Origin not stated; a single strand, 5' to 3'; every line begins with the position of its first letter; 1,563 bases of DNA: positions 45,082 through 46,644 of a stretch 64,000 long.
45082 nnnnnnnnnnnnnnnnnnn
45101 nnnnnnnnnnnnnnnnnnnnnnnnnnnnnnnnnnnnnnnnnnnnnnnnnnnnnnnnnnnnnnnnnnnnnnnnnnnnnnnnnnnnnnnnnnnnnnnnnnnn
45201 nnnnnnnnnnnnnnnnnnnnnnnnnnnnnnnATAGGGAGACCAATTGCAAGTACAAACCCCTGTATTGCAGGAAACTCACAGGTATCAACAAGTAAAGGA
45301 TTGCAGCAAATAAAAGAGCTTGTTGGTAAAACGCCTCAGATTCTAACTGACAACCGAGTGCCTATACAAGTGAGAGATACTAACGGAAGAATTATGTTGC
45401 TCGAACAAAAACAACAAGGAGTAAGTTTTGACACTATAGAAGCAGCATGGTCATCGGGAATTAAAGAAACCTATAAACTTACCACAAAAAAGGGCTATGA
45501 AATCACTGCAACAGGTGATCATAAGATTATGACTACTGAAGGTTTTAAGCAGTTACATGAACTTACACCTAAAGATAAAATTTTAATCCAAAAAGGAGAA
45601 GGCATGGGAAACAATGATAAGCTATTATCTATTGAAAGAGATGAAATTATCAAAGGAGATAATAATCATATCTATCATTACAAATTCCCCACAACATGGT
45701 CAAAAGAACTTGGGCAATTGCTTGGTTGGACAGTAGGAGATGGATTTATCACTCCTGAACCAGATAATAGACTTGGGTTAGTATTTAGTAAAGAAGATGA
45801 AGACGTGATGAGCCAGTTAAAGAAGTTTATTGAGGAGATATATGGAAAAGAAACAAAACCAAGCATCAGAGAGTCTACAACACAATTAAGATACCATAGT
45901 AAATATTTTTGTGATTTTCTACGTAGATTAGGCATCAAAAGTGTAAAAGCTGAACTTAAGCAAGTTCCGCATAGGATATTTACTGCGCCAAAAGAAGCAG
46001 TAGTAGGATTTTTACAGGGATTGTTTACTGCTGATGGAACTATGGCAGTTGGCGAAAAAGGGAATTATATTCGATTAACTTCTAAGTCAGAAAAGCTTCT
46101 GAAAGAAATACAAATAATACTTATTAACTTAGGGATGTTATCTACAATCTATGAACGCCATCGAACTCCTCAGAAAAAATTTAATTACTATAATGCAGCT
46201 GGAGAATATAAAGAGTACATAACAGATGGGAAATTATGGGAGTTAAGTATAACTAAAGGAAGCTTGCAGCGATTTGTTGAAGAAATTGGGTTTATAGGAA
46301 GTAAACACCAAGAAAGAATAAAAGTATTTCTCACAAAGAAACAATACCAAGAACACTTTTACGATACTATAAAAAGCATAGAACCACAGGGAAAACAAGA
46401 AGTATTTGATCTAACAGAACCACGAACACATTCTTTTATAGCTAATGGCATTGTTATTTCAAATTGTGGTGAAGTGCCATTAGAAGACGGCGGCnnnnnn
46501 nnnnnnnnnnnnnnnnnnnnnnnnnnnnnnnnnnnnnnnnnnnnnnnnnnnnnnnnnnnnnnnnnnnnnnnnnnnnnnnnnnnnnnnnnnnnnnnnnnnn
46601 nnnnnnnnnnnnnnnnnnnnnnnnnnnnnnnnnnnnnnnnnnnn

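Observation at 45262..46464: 401-aa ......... intein inserted immediately before the catalytic cysteine of class II RNR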

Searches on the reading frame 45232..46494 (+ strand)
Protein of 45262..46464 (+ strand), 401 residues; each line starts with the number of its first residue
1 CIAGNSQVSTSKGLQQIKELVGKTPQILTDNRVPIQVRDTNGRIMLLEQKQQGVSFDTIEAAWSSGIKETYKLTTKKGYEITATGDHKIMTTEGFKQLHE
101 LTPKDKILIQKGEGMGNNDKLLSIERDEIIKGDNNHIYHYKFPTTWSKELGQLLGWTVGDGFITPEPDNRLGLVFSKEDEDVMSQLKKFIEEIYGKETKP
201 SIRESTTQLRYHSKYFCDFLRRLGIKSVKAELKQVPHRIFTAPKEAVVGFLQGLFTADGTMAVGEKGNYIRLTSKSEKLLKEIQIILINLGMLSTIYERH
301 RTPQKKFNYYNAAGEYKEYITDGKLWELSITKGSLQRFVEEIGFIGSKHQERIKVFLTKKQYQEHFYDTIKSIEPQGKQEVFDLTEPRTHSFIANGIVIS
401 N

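Call 3: search_protein_families(library=pfam, proteins=[window:45262-46464:+], max_evalue=0.01)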
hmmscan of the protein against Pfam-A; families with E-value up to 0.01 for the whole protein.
window:45262-46464:+ (401 aa): 3 families
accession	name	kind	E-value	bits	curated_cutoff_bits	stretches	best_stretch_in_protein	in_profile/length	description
PF14528.11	LAGLIDADG_3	-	6.6e-21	74.8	22.5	1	246-343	2-82/82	LAGLIDADG-like domain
PF14890.11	Intein_splicing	-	3.9e-19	69.4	35.8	1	13-401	7-155/155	Intein splicing domain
PF14527.11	LAGLIDADG_WhiA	-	0.0035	17.9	23.2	0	249-300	3-54/93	WhiA LAGLIDADG-like domain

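Call 4: search_protein_families(library=ncbifam, proteins=[window:45262-46464:+], max_evalue=0.01)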
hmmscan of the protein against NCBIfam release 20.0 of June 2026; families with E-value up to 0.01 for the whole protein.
window:45262-46464:+ (401 aa): 15 families
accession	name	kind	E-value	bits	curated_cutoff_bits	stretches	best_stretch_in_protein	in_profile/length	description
NF006207.0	PRK08332.1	equivalog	1.3e-44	151.9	2400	1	62-399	940-1239/1684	vitamin B12-dependent ribonucleotide reductase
NF005852.0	PRK07773.1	equivalog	4.3e-34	118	780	3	43-109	426-492/886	replicative DNA helicase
NF011418.0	PRK14845.1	equivalog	1.6e-19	69.2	756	1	1-365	24-320/1049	translation initiation factor IF-2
NF038162.1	RtcB_rel_intein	exception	1.7e-19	69.3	1150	1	64-304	144-421/961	intein-containing RtcB family protein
NF011303.0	PRK14715.1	equivalog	1.7e-15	55.2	1585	1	150-364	1120-1330/1627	DNA-directed DNA polymerase II large subunit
NF011287.0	PRK14698.1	equivalog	2.2e-15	55.8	1238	1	64-301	309-538/1017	V-type ATP synthase subunit A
NF038098.1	GyrA_w_intein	exception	5.6e-15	54.3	1850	1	1-302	117-392/1232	intein-containing DNA gyrase subunit A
NF045703.1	rSAM_Tes_intein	exception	1.2e-14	53.2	1700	1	148-401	369-610/1040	tetraether lipid synthase Tes, intein-containing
TIGR01445.1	intein_Nterm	domain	4.3e-11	43.7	24.5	1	1-91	1-83/83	intein N-terminal splicing region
NF011491.0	PRK14898.1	equivalog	2.3e-10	39.2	783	1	172-376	262-440/860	DNA-directed RNA polymerase subunit A''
NF003157.0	PRK04132.1-2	equivalog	2.2e-07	29.2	1103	1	143-310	165-325/864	replication factor C small subunit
NF003158.0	PRK04132.1-3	equivalog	3.9e-07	27.6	1750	1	56-110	686-744/1437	replication factor C small subunit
NF038136.1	rSAM_Rv_intein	exception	6.3e-06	25.3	700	1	61-401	121-334/574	intein-containing Rv2578c family radical SAM protein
NF007072.0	PRK09519.1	equivalog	9.8e-06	24.2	1024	0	217-305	430-520/790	intein-containing recombinase RecA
TIGR01443.1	intein_Cterm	domain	0.0017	18.6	15.6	1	380-401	1-23/24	intein C-terminal splicing region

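Call 8: search_solved_structures(query=window:45262-46464:+, max_evalue=0.01, show_alignments=2)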
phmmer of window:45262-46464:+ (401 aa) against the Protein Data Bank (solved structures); distinct sequences matched with E-value up to 0.01: 17.
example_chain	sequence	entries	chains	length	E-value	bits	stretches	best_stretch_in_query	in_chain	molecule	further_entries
4o1r_A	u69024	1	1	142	8.5e-18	67.9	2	44-114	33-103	Replicative DNA helicase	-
7qsu_A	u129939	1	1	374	3.7e-11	46.1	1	62-310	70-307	V-ATPase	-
7qss_A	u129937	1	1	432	5.8e-11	45.5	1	62-310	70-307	V-type ATP synthase alpha chain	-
1mi8_A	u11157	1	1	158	1e-10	44.7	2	49-111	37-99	DnaB intein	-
6frh_A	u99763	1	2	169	1.8e-10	43.8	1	30-110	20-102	Replicative DNA helicase,Replicative DNA helicase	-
6frg_A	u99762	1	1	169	1.9e-10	43.8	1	29-110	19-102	Replicative DNA helicase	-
6fre_A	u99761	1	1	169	4.6e-09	39.2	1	29-110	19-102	Replicative DNA helicase,Replicative DNA helicase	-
2cw7_A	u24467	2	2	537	5e-08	35.8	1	148-293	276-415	Endonuclease PI-PkoII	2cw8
7cfv_A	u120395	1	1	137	4.7e-07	32.6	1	56-109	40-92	Spl DnaX mini-intein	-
7qst_A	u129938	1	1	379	2e-05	27.2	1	72-256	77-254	V-type ATP synthase subunit A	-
2imz_A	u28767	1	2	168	0.0018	20.8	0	62-117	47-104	Endonuclease PI-MtuI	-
2in9_A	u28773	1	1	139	0.0022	20.5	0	62-111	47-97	Endonuclease PI-MtuI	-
3igd_A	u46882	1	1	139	0.0031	20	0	63-111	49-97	Endonuclease PI-MtuI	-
2in0_A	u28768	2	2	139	0.0031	20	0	62-111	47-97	Endonuclease PI-MtuI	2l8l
3ifj_A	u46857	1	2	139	0.0059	19.1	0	62-111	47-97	Endonuclease PI-MtuI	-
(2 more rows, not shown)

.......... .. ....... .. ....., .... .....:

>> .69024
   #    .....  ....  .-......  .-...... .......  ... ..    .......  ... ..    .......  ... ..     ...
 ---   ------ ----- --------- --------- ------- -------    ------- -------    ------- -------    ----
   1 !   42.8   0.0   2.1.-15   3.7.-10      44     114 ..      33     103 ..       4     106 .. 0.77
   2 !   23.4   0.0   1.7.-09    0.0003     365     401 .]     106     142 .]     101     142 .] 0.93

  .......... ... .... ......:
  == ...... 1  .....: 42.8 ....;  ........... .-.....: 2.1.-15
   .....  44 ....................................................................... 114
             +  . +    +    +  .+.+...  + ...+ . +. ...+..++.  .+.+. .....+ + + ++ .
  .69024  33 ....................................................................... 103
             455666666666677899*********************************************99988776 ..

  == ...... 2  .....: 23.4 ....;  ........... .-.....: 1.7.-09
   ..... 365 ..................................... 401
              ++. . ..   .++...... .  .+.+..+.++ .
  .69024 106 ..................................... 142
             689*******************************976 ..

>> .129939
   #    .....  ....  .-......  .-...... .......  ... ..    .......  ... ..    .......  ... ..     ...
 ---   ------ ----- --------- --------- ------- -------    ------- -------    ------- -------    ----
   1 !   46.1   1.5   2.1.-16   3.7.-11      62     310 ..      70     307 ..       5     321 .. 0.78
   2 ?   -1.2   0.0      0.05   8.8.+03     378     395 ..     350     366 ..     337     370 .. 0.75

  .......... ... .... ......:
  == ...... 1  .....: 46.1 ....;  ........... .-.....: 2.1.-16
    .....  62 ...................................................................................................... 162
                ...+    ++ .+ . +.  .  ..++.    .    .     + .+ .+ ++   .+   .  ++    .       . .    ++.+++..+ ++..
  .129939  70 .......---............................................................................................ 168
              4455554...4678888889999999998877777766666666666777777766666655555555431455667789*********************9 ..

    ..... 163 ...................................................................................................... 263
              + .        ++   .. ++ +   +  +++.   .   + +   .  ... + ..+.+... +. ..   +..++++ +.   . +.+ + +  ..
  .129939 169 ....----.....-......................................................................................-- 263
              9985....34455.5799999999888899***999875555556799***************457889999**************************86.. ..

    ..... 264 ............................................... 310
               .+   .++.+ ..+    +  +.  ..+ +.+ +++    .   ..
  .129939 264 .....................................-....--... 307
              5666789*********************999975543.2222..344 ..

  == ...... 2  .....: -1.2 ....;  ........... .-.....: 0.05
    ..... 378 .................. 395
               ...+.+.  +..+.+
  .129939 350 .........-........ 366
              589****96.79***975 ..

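Call 9: find_homologous_proteins(query=window:45262-46464:+, max_evalue=0.00001)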
Query window:45262-46464:+ (401 aa): 52 proteins with E <= 0.00001 among 3479 candidates.
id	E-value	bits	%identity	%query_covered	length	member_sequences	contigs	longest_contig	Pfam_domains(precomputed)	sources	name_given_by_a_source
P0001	7.7e-122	425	71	66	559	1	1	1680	PF02867.21,PF14528.12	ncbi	ncbi:MAG: LAGLIDADG family homing endonuclease, partial [Nanoarchaeota archaeon]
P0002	1.7e-107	378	47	100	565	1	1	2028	PF02867.21,PF03161.19,PF14528.12,PF14890.12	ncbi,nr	ncbi:MAG: ribonucleoside reductase class II, partial [Candidatus Aenigmarchaeota archaeon]|nr:ribonu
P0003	3.3e-102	361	44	99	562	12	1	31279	PF02867.21,PF14528.12,PF14890.12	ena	-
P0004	6.9e-93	330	45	100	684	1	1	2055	PF02867.21,PF14528.12,PF14890.12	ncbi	ncbi:MAG: LAGLIDADG family homing endonuclease, partial [Nitrosopumilus sp.]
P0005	1.7e-91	325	42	100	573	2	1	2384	PF02867.21,PF14528.12,PF14890.12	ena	-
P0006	5.7e-84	301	47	76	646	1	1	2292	PF02867.21,PF14528.12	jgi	-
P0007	9.2e-81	290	44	90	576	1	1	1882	PF02867.21,PF14528.12,PF14890.12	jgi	jgi:ribonucleoside-diphosphate reductase alpha chain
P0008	9.1e-78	280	41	93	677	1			PF02867.21,PF00317.27,PF14528.12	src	-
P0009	1.3e-75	273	40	100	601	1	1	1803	PF02867.21,PF14528.12,PF14890.12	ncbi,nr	ncbi:MAG: ribonucleoside reductase class II, partial [Candidatus Omnitrophica bacterium]|nr:ribonucl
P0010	3.0e-74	269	40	93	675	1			PF02867.21,PF00317.27,PF14528.12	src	-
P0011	1.4e-72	263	41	82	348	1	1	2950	PF14528.12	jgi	jgi:ribonucleoside-diphosphate reductase alpha chain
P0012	2.0e-69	253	54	54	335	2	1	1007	PF02867.21,PF14528.12,PF14890.12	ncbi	ncbi:MAG: LAGLIDADG family homing endonuclease, partial [Nanoarchaeota archaeon]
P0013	6.0e-68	248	38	88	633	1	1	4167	PF02867.21,PF00317.27,PF14528.12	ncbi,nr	ncbi:MAG: ribonucleoside reductase class II, partial [Candidatus Chisholmbacteria bacterium]|nr:ribo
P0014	6.9e-64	235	44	68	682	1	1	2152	PF02867.21,PF00317.27,PF03477.22,PF14890.12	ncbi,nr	ncbi:hypothetical protein HY629_01500, partial [Candidatus Uhrbacteria bacterium]|nr:hypothetical pr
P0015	2.9e-63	233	51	54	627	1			PF02867.21,PF00317.27,PF14890.12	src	-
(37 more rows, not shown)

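Call 21: find_related_loci(query=window:45262-46464:+, collection=genome_contigs, flank=3000)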
Query window:45262-46464:+ (401 aa) in genome_contigs; peptide patterns used: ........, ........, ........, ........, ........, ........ (x = any residue, [..] = any of these).
74 stretches matched a pattern, but none encodes a relative of the query by tblastn (E <= 1e-3).

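Call 24: find_related_loci(query=A1, collection=genome_contigs, flank=3000)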
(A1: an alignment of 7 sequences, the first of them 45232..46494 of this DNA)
Query A1 (421 aa) in genome_contigs; peptide patterns used: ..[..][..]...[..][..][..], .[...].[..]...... (x = any residue, [..] = any of these).
600 stretches matched a pattern (row limit reached: there are more); 591 encode a relative of the query (tblastn E <= 1e-3); the best 80 are kept; 80 distinct loci.
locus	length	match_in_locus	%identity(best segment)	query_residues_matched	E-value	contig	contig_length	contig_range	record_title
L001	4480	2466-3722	55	1-421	5e-156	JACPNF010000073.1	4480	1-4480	MAG: Candidatus Woesearchaeota archaeon isolate NC_groundwater_568_Ag_S-0.1um_31_11 S35_SO-1_scaffold_555903, whole geno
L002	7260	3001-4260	49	5-417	1e-121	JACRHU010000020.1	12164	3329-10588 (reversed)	MAG: Candidatus Pacearchaeota archaeon isolate NC_groundwater_1785_Pr3_B-0.1um_33_39 SR-2_scaffold_141_738552, whole gen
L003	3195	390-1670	49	5-417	3e-124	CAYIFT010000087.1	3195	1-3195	MAG TPA_asm: Candidatus Woesearchaeota archaeon isolate ERP119705_co1_821 genome assembly, contig: NODE_63729_length_319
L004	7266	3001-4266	48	5-417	2e-120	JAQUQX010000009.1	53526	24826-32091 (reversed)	MAG: Candidatus Methanoperedens sp. isolate STD1_6 NODE_1177_length_53526_cov_21.873088_Sandtown_D1, whole genome shotgu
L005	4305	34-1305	46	4-421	3e-119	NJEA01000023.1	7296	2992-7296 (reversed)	MAG: Candidatus Aenigmarchaeota archaeon ex4484_224 ex4484_224_scaffold_10487_length_7296__count_980, whole genome shotg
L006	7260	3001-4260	47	7-417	3e-118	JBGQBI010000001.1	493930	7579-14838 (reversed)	MAG: Candidatus Methanoperedens sp. isolate OBJ2_061818_130_10 k141_1237182_length_493930_cov_1357.6705, whole genome sh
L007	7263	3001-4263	47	5-417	3e-118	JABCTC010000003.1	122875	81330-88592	MAG: Candidatus Heimdallarchaeota archaeon isolate HM4_B41 NODE_33_length_122875_cov_1.37504_ID_39265474, whole genome s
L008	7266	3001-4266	48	5-417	4e-118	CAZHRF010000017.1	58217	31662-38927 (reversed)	MAG TPA_asm: uncultured archaeon isolate SRP141376_co2_229 genome assembly, contig: NODE_1349_length_58217_cov_96.318851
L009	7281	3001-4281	46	1-420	7e-118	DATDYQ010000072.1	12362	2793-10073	MAG TPA_asm: Candidatus Nanoarchaeia archaeon isolate SMAG_U8169 k141_1137696, whole genome shotgun sequence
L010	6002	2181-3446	47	5-417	9e-117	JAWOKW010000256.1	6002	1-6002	MAG: Candidatus Methanoperedens sp. isolate bin_184_1 c_000043059017, whole genome shotgun sequence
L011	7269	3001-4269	45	5-417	3e-116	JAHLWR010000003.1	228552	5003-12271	MAG: Candidatus Heimdallarchaeota archaeon isolate 18H4_34 NODE_9_length_228552_cov_38.672232, whole genome shotgun sequ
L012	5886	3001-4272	46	4-421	2e-116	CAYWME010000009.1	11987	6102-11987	MAG TPA_asm: uncultured archaeon isolate binchicken_co6_449 genome assembly, contig: NODE_6303_length_11987_cov_3.686641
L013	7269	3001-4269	48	5-417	1e-115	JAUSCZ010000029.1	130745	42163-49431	MAG: Candidatus Omnitrophota bacterium isolate E14_concoct.bin.43 E14_k141_860544, whole genome shotgun sequence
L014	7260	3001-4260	48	4-417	9e-116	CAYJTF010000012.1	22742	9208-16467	MAG TPA_asm: uncultured archaeon isolate ERP125453_co1_357 genome assembly, contig: NODE_2105_length_22742_cov_6.534447,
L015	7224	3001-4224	47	5-417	3e-115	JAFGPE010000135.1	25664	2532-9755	MAG: Candidatus Woesearchaeota archaeon isolate Zod_Metabat.672 k87_12086924, whole genome shotgun sequence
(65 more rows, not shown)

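Call 40: predict_structure(alignment_id=A2)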
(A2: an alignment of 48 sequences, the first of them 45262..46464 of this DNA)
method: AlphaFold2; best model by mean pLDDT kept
length: 401 residues; sequences in the alignment: 48
mean_pLDDT: 93.3   pTM: 0.92
mean pLDDT of the five models: 93.3, 93.1, 92.4, 92.4, 91.4
residues with pLDDT >= 90: 327; 70-90: 63; 50-70: 11; < 50: 0
segments of 3 or more residues with pLDDT < 50: none
pLDDT, mean of each block of 10 residues (from residue 1): 96 96 93 79 70 86 96 98 97 95 97 93 85 89 97 98 95 97 98 95 93 96 97 98 98 98 92 98 98 97 90 91 94 95 96 93 91 97 82 94 69
secondary structure, 60 per line:
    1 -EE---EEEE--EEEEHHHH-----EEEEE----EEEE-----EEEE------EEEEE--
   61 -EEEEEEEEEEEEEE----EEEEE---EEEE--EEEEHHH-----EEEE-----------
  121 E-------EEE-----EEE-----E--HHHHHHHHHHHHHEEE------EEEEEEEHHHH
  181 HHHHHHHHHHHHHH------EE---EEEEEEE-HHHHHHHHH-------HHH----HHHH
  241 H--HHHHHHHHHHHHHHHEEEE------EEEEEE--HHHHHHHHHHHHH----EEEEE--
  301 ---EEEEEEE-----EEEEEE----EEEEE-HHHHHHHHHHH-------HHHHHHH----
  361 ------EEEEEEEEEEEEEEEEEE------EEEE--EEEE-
elements in order: E7-10 E13-16 H17-20 E26-30 E35-38 E44-47 E54-58 E62-75 E80-84 E88-91 E94-97 E106-109 E129-131 E137-139 H148-160 E161-163 E170-176 H177-194 E206-212 H214-222 H237-241 H244-258 E259-262 E269-274 H277-289 E294-298 E304-310 E316-321 E326-330 H332-342 H350-356 E367-384 E391-394 E397-400

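Call 43: fold_search(model_id=the predicted structure, library=pdb)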
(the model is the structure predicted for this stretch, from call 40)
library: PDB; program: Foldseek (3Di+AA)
matches with E <= 10: 781; with E <= 0.001: 101
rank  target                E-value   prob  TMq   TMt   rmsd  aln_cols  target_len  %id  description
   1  7qsu                  3.1e-23  1.00  0.62  0.67   7.8       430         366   21  Crystal structure of homing endonuclease-associated TliVMA intein (C1A, d333-339) (released 2022-03-30)
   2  7qss                  1.3e-20  1.00  0.64  0.60  11.0       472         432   19  Crystal structure of homing endonuclease-associated TliVMA intein (C1A) (released 2022-03-30)
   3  7qst                  2.0e-18  1.00  0.55  0.61  10.7       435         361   19  Crystal structure of homing endonuclease-associated PhoVMA intein (C1A) (released 2022-03-30)
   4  1dq3                  2.9e-18  1.00  0.58  0.52   8.6       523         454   14  CRYSTAL STRUCTURE OF AN ARCHAEAL INTEIN-ENCODED HOMING ENDONUCLEASE PI-PFUI (released 2000-07-05)
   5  2cw7                  1.5e-15  1.00  0.56  0.44  12.0       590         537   14  Crystal structure of intein homing endonuclease II (released 2006-04-18)
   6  1ef0_A                2.9e-12  1.00  0.49  0.47  19.7       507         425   12  CRYSTAL STRUCTURE OF PI-SCEI MINIPRECURSOR (released 2000-06-07)
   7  1vde_B                3.2e-12  1.00  0.49  0.46  18.5       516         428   12  PI-SCEI, A HOMING ENDONUCLEASE WITH PROTEIN SPLICING ACTIVITY (released 1998-04-08)
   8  1dfa                  8.2e-12  1.00  0.46  0.46  18.7       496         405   12  CRYSTAL STRUCTURE OF PI-SCEI IN C2 SPACE GROUP (released 1999-12-08)
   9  1lws_A                2.1e-11  1.00  0.45  0.43  21.0       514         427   12  Crystal structure of the intein homing endonuclease PI-SceI bound to its recognition sequence (released 2002-09-27)
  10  1vde_A                2.6e-11  1.00  0.48  0.45  19.8       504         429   11  PI-SCEI, A HOMING ENDONUCLEASE WITH PROTEIN SPLICING ACTIVITY (released 1998-04-08)
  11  1um2_B                2.8e-11  1.00  0.49  0.47  19.3       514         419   11  Crystal Structure of the Vma1-Derived Endonuclease with the Ligated Extein Segment (released 2004-09-22)
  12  1lwt_A                3.0e-11  1.00  0.48  0.44  18.7       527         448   12  Crystal structure of the intein homing endonuclease PI-SceI bound to its substrate DNA (Ca2+ free) (released 2002-09-27)
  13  1jva_B                2.1e-10  1.00  0.49  0.46  19.0       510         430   11  CRYSTAL STRUCTURE OF THE VMA1-DERIVED ENDONUCLEASE BEARING THE N AND C EXTEIN PROPEPTIDES (released 2002-08-29)
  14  1um2_A                2.2e-10  1.00  0.47  0.45  19.7       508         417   11  Crystal Structure of the Vma1-Derived Endonuclease with the Ligated Extein Segment (released 2004-09-22)
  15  1jva_A                5.3e-10  1.00  0.48  0.46  19.3       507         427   12  CRYSTAL STRUCTURE OF THE VMA1-DERIVED ENDONUCLEASE BEARING THE N AND C EXTEIN PROPEPTIDES (released 2002-08-29)
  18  4o1r                  2.2e-07  1.00  0.22  0.61   2.0       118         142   32  Crystal structure of NpuDnaB intein (released 2014-03-19)
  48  6fre                  1.9e-06  1.00  0.22  0.56   1.4       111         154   24  Crystal structure of G-1F/H73A mutant of Ssp DnaB Mini-Intein variant M86 (released 2019-01-30)
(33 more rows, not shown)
